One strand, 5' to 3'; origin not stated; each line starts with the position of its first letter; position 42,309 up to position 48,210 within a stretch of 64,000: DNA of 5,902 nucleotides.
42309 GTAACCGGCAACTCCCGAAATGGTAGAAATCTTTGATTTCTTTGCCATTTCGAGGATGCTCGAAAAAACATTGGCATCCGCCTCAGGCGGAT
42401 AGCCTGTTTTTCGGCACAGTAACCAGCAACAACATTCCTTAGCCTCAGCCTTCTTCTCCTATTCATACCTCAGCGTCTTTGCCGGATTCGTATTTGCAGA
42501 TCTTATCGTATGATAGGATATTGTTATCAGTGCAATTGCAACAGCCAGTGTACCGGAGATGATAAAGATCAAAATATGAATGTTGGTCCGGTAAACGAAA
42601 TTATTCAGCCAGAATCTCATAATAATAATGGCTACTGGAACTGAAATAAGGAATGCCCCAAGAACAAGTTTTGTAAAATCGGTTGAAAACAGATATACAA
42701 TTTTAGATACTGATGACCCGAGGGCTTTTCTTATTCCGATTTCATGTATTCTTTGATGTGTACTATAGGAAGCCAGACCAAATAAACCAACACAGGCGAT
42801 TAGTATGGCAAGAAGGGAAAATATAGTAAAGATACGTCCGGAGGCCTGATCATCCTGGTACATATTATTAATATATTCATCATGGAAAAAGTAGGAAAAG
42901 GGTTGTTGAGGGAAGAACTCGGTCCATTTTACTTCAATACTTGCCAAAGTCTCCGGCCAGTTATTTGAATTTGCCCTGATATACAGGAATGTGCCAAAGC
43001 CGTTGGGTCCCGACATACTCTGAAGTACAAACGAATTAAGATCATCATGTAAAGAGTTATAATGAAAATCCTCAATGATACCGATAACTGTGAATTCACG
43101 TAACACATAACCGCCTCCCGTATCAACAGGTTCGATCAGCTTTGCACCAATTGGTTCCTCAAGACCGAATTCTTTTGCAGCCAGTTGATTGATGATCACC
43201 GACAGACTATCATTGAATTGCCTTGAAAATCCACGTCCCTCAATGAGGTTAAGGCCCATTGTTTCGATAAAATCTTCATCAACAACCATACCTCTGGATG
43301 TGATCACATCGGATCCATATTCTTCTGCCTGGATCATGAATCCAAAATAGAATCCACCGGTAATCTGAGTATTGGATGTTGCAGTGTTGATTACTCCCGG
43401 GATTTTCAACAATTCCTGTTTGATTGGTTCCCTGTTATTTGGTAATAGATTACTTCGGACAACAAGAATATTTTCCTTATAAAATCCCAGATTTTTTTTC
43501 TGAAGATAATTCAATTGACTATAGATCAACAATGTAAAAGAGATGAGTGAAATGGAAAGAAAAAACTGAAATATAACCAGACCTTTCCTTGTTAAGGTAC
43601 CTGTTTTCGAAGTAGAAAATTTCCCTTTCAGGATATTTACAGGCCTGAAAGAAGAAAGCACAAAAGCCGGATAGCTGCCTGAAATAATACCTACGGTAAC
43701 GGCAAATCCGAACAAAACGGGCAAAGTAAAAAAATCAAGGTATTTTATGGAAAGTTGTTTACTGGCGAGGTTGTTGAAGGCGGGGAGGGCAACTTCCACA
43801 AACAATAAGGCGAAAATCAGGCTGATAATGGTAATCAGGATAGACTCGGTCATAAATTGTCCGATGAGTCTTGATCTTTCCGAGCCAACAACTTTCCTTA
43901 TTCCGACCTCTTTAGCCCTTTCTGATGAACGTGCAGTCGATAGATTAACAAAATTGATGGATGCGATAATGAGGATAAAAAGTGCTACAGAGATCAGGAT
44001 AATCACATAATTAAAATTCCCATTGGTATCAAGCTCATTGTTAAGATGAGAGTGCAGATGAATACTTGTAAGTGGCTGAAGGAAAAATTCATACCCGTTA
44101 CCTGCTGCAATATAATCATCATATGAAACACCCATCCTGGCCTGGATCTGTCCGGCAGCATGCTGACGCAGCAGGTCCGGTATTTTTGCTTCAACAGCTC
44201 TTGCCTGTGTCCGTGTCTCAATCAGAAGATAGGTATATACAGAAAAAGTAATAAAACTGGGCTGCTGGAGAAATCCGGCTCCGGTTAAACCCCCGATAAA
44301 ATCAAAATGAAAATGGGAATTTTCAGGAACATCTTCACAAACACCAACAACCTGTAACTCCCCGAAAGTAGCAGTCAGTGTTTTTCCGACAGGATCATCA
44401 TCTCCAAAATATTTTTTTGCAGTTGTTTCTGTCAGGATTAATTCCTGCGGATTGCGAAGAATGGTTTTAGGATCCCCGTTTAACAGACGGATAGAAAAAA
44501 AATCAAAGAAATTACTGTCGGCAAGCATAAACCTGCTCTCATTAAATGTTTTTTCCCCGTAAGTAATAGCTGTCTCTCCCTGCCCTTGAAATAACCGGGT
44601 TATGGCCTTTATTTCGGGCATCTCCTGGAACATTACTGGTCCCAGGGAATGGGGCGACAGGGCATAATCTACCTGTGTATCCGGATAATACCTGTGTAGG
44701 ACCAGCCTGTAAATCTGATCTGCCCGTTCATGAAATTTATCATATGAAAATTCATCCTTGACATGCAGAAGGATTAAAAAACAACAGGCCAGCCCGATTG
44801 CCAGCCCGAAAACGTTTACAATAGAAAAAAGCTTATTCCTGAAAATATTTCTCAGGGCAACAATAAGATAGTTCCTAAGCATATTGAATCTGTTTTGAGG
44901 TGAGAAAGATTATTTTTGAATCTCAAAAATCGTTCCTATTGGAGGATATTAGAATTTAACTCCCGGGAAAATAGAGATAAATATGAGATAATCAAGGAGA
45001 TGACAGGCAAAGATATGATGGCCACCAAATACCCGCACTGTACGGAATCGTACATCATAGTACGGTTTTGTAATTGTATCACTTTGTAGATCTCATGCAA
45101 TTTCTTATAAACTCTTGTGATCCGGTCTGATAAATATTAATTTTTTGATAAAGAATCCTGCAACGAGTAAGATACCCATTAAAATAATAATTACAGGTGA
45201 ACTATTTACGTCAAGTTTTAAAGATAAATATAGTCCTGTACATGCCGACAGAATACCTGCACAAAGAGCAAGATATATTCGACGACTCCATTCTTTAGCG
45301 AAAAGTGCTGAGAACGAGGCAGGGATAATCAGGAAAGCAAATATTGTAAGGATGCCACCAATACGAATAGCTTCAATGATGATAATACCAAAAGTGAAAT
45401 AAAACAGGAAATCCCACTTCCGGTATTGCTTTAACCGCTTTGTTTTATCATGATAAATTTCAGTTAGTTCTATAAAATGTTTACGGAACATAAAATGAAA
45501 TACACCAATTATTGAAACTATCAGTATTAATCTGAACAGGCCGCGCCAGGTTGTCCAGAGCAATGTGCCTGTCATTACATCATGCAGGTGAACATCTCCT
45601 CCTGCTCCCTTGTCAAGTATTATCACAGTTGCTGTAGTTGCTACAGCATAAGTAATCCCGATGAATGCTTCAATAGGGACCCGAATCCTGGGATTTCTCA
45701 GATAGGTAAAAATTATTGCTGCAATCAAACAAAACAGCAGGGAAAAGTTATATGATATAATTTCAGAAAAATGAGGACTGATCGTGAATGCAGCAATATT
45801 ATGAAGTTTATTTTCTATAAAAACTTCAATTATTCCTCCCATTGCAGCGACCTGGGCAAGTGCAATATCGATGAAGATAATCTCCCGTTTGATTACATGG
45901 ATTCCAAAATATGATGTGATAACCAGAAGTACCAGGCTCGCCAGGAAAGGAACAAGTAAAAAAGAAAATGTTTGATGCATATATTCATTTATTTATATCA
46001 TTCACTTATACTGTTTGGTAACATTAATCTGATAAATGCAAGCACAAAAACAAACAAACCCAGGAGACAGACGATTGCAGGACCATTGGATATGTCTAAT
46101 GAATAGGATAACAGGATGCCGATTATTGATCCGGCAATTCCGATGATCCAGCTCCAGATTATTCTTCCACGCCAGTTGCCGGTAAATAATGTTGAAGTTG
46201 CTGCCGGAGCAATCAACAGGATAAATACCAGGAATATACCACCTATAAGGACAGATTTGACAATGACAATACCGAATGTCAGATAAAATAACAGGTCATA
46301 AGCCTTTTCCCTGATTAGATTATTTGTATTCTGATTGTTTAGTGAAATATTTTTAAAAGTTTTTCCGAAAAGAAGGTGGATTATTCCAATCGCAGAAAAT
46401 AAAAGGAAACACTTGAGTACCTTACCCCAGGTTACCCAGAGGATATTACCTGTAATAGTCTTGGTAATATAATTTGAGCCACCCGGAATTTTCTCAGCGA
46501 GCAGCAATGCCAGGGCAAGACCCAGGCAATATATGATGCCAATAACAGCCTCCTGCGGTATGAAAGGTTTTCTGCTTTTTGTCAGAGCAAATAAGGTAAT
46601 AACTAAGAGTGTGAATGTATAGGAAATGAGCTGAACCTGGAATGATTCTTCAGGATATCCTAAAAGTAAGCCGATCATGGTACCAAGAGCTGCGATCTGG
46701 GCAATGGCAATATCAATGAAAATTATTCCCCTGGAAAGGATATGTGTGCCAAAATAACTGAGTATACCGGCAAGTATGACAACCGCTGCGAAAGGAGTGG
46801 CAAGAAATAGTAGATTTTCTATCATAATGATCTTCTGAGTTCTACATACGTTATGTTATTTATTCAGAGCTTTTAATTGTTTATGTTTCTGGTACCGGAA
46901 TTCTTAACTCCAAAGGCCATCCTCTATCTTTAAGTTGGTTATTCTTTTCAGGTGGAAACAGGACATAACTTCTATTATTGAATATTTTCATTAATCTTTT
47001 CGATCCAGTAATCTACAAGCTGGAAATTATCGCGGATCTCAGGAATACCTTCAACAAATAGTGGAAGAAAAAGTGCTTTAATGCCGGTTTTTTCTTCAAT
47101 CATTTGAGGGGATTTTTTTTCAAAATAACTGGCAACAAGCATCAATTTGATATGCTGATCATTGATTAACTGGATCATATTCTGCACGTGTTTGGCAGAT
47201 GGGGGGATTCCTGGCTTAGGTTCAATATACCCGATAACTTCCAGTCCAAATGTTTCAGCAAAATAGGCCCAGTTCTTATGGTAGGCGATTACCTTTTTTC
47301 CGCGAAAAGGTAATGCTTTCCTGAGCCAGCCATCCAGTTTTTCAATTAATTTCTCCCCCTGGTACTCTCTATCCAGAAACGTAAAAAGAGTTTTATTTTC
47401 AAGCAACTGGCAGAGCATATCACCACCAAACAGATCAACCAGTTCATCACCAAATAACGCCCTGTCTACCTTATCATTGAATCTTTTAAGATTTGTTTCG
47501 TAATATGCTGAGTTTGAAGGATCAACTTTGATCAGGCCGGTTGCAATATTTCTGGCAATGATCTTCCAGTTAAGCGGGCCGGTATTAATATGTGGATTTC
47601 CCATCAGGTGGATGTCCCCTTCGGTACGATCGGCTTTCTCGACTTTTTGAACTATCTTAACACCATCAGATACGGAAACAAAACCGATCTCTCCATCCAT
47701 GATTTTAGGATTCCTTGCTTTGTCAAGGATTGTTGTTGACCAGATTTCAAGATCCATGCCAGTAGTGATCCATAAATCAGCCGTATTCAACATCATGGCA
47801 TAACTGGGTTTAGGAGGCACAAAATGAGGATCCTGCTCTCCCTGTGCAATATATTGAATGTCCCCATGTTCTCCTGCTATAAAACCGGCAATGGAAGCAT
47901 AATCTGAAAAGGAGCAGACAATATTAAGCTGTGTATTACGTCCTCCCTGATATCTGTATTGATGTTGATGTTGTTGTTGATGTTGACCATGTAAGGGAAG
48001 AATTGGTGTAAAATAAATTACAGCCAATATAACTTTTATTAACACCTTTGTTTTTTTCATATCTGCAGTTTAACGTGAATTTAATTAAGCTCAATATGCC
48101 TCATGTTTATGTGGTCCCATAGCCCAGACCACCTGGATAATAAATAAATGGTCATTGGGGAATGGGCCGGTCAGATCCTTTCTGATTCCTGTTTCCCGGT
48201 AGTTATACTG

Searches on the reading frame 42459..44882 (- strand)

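Call 55: search_protein_families(library=pfam, proteins=[window:42459-44882:-], max_evalue=0.00001)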
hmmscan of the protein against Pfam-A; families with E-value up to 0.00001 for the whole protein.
window:42459-44882:- (807 aa): 2 families
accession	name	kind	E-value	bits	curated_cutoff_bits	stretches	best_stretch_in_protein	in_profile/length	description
PF12704.14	MacB_PCD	-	8.8e-29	101.7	27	2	20-234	1-204/207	MacB-like periplasmic core domain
PF02687.27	FtsX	-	1.6e-21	77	25.5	2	298-410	2-116/120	FtsX-like permease C-terminal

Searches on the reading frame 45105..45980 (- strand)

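Call 55: search_protein_families(library=pfam, proteins=[window:45105-45980:-], max_evalue=0.00001)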
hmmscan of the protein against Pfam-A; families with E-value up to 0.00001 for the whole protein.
window:45105-45980:- (291 aa): 1 family
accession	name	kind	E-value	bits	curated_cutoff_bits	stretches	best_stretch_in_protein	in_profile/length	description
PF00950.22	ABC-3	-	2.2e-20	73.7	20.1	1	6-277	3-256/258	ABC 3 transport family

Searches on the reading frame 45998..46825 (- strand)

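Call 55: search_protein_families(library=pfam, proteins=[window:45998-46825:-], max_evalue=0.00001)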
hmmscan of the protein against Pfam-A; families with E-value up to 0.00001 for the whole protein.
window:45998-46825:- (275 aa): 1 family
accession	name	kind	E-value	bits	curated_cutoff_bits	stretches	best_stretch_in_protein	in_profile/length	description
PF00950.22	ABC-3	-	5.4e-28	98.7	20.1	1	7-264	4-255/258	ABC 3 transport family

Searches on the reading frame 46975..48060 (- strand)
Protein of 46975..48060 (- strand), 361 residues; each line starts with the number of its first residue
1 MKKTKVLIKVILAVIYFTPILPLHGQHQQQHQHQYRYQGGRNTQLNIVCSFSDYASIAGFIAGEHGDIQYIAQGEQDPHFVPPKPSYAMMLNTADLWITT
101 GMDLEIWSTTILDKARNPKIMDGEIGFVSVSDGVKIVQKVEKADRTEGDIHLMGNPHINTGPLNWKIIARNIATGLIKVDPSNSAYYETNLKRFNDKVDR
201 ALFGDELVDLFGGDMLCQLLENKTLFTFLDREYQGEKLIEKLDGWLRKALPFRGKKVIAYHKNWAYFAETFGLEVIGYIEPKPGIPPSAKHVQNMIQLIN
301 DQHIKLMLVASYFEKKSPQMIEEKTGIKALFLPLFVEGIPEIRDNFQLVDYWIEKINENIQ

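Call 55: search_protein_families(library=pfam, proteins=[window:46975-48060:-], max_evalue=0.00001)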
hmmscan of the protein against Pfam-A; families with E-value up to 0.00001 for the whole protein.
window:46975-48060:- (361 aa): 1 family
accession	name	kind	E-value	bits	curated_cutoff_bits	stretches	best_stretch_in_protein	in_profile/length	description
PF01297.22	ZnuA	-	4.2e-44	151.4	29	2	47-200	1-143/263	Zinc-uptake complex component A periplasmic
